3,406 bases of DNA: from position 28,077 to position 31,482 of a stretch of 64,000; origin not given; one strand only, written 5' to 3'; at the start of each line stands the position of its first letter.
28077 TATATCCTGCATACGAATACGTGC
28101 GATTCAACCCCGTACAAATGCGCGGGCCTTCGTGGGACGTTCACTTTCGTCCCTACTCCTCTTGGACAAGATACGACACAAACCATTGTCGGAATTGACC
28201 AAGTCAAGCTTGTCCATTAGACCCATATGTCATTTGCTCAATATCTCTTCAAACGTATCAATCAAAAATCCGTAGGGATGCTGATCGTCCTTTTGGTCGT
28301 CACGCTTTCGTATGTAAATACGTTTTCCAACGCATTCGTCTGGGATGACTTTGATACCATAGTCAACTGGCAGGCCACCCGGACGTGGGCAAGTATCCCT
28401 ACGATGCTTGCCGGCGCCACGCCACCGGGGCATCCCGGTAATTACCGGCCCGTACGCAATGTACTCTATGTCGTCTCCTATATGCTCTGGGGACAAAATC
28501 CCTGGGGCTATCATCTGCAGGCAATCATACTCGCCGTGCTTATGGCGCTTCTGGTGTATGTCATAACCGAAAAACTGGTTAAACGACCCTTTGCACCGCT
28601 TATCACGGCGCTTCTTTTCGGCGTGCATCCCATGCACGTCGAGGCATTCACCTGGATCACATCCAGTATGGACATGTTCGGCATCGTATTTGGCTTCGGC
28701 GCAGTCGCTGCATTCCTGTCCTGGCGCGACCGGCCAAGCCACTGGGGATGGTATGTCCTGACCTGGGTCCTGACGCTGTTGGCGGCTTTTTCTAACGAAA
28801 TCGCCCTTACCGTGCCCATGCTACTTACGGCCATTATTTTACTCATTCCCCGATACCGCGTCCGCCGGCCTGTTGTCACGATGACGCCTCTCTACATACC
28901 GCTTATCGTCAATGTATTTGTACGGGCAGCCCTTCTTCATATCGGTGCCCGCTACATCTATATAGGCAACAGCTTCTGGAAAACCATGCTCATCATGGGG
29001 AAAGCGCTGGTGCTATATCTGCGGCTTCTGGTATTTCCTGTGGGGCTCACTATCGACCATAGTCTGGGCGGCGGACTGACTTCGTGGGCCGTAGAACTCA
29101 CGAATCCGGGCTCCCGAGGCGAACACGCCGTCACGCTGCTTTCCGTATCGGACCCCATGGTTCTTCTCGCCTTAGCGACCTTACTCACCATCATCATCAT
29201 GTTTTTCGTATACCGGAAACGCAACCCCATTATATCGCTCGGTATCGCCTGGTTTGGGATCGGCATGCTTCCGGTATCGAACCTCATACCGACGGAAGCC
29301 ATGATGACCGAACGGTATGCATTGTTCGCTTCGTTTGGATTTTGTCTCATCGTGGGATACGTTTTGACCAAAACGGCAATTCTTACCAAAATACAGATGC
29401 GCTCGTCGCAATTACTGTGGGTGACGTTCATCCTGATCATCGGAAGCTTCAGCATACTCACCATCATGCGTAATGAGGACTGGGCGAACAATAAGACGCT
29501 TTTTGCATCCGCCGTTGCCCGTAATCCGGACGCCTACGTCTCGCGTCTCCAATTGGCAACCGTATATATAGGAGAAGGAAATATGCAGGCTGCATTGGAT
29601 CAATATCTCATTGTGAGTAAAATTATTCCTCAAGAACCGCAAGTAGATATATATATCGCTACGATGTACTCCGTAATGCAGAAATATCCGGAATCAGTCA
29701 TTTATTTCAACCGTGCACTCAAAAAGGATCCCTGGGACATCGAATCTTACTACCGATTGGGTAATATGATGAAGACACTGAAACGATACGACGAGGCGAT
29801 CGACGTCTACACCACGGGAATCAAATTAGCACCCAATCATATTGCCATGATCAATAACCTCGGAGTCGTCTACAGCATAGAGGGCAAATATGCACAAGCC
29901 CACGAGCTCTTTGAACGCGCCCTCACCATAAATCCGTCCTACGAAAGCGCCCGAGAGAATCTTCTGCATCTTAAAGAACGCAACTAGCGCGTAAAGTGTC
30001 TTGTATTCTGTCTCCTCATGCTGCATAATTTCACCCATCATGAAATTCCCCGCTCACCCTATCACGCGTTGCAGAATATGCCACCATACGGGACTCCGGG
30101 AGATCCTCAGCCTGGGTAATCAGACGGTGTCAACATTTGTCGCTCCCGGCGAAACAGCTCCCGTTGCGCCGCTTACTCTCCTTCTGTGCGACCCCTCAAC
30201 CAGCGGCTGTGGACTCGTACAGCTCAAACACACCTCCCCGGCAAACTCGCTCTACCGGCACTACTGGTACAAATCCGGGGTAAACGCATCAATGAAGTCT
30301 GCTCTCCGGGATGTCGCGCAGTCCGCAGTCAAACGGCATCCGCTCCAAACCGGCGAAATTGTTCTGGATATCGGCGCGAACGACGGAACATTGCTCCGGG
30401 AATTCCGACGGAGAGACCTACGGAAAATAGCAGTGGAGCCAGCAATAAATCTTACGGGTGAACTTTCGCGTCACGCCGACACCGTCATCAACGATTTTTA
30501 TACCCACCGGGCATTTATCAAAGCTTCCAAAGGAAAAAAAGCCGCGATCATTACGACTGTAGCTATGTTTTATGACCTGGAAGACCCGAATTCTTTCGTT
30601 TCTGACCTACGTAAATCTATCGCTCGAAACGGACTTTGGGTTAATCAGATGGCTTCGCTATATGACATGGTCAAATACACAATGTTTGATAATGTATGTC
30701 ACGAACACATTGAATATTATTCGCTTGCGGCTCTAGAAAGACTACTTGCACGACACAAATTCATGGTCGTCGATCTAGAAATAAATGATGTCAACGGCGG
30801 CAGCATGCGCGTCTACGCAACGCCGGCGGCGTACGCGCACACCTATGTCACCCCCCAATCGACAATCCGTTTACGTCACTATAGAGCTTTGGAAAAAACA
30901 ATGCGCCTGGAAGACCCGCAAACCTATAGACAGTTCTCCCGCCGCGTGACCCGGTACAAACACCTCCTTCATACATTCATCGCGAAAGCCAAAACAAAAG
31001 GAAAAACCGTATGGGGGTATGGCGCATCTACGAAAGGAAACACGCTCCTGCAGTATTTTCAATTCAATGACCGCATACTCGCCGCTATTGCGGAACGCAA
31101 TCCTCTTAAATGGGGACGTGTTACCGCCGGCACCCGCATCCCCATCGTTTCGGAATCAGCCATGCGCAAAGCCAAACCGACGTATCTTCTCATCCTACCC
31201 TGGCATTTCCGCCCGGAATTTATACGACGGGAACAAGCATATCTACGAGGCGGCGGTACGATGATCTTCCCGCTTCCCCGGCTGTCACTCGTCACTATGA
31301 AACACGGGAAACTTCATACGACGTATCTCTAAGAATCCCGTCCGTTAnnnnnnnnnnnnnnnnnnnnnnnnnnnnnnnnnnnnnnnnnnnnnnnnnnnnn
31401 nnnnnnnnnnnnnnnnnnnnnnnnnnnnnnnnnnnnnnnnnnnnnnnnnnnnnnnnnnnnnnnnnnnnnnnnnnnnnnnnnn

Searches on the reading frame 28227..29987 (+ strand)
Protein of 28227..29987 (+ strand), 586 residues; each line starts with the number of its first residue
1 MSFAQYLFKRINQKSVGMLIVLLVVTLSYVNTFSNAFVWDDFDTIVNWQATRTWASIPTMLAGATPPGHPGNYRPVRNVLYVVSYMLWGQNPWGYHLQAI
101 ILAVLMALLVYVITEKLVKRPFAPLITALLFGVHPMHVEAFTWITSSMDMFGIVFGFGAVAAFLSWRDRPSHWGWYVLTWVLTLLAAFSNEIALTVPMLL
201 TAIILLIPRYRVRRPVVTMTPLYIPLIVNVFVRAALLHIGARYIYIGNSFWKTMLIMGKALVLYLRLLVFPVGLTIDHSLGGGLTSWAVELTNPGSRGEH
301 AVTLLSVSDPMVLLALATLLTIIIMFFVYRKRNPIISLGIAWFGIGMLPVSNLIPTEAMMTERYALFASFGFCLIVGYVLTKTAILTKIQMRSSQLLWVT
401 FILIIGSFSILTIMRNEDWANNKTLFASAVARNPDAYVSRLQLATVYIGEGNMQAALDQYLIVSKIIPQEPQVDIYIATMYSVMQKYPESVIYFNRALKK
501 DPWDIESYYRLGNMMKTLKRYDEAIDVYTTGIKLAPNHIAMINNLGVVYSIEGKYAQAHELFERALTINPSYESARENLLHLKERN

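Call 10: search_protein_families(library=pfam, proteins=[window:28227-29987:+], max_evalue=0.001)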
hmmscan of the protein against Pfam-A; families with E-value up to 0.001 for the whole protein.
window:28227-29987:+ (586 aa): 15 families
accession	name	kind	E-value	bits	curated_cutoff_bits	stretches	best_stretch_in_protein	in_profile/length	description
PF00515.34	TPR_1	-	6.6e-21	73.7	27.8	2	543-572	5-34/34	Tetratricopeptide repeat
PF07719.23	TPR_2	-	6.8e-19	66.8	27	2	506-538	2-34/34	Tetratricopeptide repeat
PF13181.12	TPR_8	-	7.1e-14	51.2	25.7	1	506-538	2-34/34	Tetratricopeptide repeat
PF14559.12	TPR_19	-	1.5e-13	51.3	25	0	493-539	13-59/68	Tetratricopeptide repeat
PF13431.12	TPR_17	-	9.1e-13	47.8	24.4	0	493-525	1-33/34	Tetratricopeptide repeat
PF13414.12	TPR_11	-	2.7e-12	46.6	26.8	0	519-549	8-38/42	TPR repeat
PF13424.12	TPR_12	-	2.8e-12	47.1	30.1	1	507-568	12-74/77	Tetratricopeptide repeat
PF13428.12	TPR_14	-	1.3e-11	44.4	23.5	0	547-580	9-42/44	Tetratricopeptide repeat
PF13374.12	TPR_10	-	3.8e-08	33.5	27.5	1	540-568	3-31/42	Tetratricopeptide repeat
PF13432.12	TPR_16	-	8.7e-08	32.9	32.7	0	485-537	11-63/65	Tetratricopeptide repeat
PF13176.12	TPR_7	-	4.1e-07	30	27.9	0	543-570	3-30/36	Tetratricopeptide repeat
PF12895.13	ANAPC3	-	0.00035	21.2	27.2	0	485-564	3-81/82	Anaphase-promoting complex, cyclosome, subunit 3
PF23914.1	TPR_CcmH_CycH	-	0.00043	20.6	42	0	497-547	42-92/158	Cytochrome c-type biogenesis protein H TPR domain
PF13174.12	TPR_6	-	0.0005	21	26.3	0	506-537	1-32/33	Tetratricopeptide repeat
PF14561.12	TPR_20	-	0.00074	20.2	25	0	427-461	12-46/90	Tetratricopeptide repeat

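Call 107: search_protein_families(library=ncbifam, proteins=[window:28227-29987:+], max_evalue=0.001)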
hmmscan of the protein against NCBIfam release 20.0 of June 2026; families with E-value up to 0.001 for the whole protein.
window:28227-29987:+ (586 aa): 16 families
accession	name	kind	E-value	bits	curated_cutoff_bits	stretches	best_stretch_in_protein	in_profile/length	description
TIGR02917.1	PEP_TPR_lipo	equivalog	2.7e-18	65.2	312.2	2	415-570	681-834/899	XrtA/PEP-CTERM system TPR-repeat protein PrsT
NF040959.1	MamA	equivalog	5.7e-17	61.8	200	1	440-568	74-202/204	magnetosome protein MamA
TIGR02521.1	type_IV_pilW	equivalog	2.8e-13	49.9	154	1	473-575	33-134/234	type IV pilus biogenesis/stability protein PilW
TIGR02552.1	LcrH_SycD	equivalog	2.2e-10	40.4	104.8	1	486-572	33-119/136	SycD/LcrH family type III secretion system chaperone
NF033920.0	C39_PA2778_fam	equivalog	3.4e-08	33.2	150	1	486-570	171-255/255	PA2778 family cysteine peptidase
TIGR00990.1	3a0801s09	subfamily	3.8e-08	32.4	757.25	1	463-566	354-460/615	mitochondrial import receptor subunit TOM70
NF047507.1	TPR_BatC_Lepto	exception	2.3e-07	30.5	175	1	506-584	66-141/214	TPR repeat-containing protein BatC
NF033762.1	social_mot_Tgl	equivalog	2.8e-07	30.1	225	1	447-578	41-175/252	social motility TPR repeat lipoprotein Tgl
NF002725.1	PRK02603.1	equivalog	6.2e-07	29.6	143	1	468-579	2-112/173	photosystem I assembly protein Ycf3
NF011886.0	PRK15359.1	equivalog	4.3e-06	26.6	146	1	483-575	34-131/144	type III secretion system chaperone protein SscB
NF033758.1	gliding_GltE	equivalog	4.8e-06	25.8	225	1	487-581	68-162/411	adventurous gliding motility TPR repeat lipoprotein GltE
NF008391.2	PRK11189.1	equivalog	7.4e-06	25.7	250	1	525-578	85-138/297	lipoprotein NlpI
NF053607.1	CHU_0125_OmpA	equivalog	9.7e-06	24.4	620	1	447-538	29-120/639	CHU_0125 family OmpA-like outer membrane integrity protein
TIGR02795.1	tol_pal_ybgF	equivalog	0.00023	21.7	90.1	0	518-582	15-82/119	tol-pal system protein YbgF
NF047371.1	FlcA_CTERM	equivalog_domain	0.00049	18.7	300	0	480-569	448-537/646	periplasmic flagellar collar protein FlcA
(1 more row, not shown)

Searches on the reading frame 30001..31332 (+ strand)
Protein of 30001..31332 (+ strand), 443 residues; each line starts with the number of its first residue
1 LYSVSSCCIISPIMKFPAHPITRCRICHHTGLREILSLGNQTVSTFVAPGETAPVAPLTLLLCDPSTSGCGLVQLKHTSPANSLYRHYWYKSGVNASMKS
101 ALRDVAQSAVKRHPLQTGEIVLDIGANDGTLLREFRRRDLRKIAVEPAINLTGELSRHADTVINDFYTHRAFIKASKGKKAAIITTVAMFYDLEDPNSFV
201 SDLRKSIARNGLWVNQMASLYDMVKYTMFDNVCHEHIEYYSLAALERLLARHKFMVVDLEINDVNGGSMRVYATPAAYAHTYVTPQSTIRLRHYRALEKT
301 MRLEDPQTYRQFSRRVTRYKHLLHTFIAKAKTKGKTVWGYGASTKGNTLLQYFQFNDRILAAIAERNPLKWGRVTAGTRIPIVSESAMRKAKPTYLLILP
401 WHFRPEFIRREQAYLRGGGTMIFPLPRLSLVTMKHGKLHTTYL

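Call 10: search_protein_families(library=pfam, proteins=[window:30001-31332:+], max_evalue=0.001)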
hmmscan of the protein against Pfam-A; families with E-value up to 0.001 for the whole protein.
window:30001-31332:+ (443 aa): 3 families
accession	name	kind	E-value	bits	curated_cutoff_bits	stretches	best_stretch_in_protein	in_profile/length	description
PF08484.17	Methyltransf_14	-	2.5e-46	157.8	23.5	1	264-426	2-160/160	C-methyltransferase C-terminal domain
PF13489.12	Methyltransf_23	-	4.2e-11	43.3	27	1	108-257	11-162/164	Methyltransferase domain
PF08421.16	Methyltransf_13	-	5.1e-09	36.6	31.3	1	24-85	1-62/62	Putative zinc binding domain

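Call 84: find_encoding_contigs(protein=window:30001-31332:+, flank=10000, max_places=6)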
Protein window:30001-31332:+ (443 aa): no gene with exactly this product is on record in the collection.

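Call 107: search_protein_families(library=ncbifam, proteins=[window:30001-31332:+], max_evalue=0.001)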
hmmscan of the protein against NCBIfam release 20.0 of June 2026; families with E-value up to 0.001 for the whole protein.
window:30001-31332:+ (443 aa): 0 families
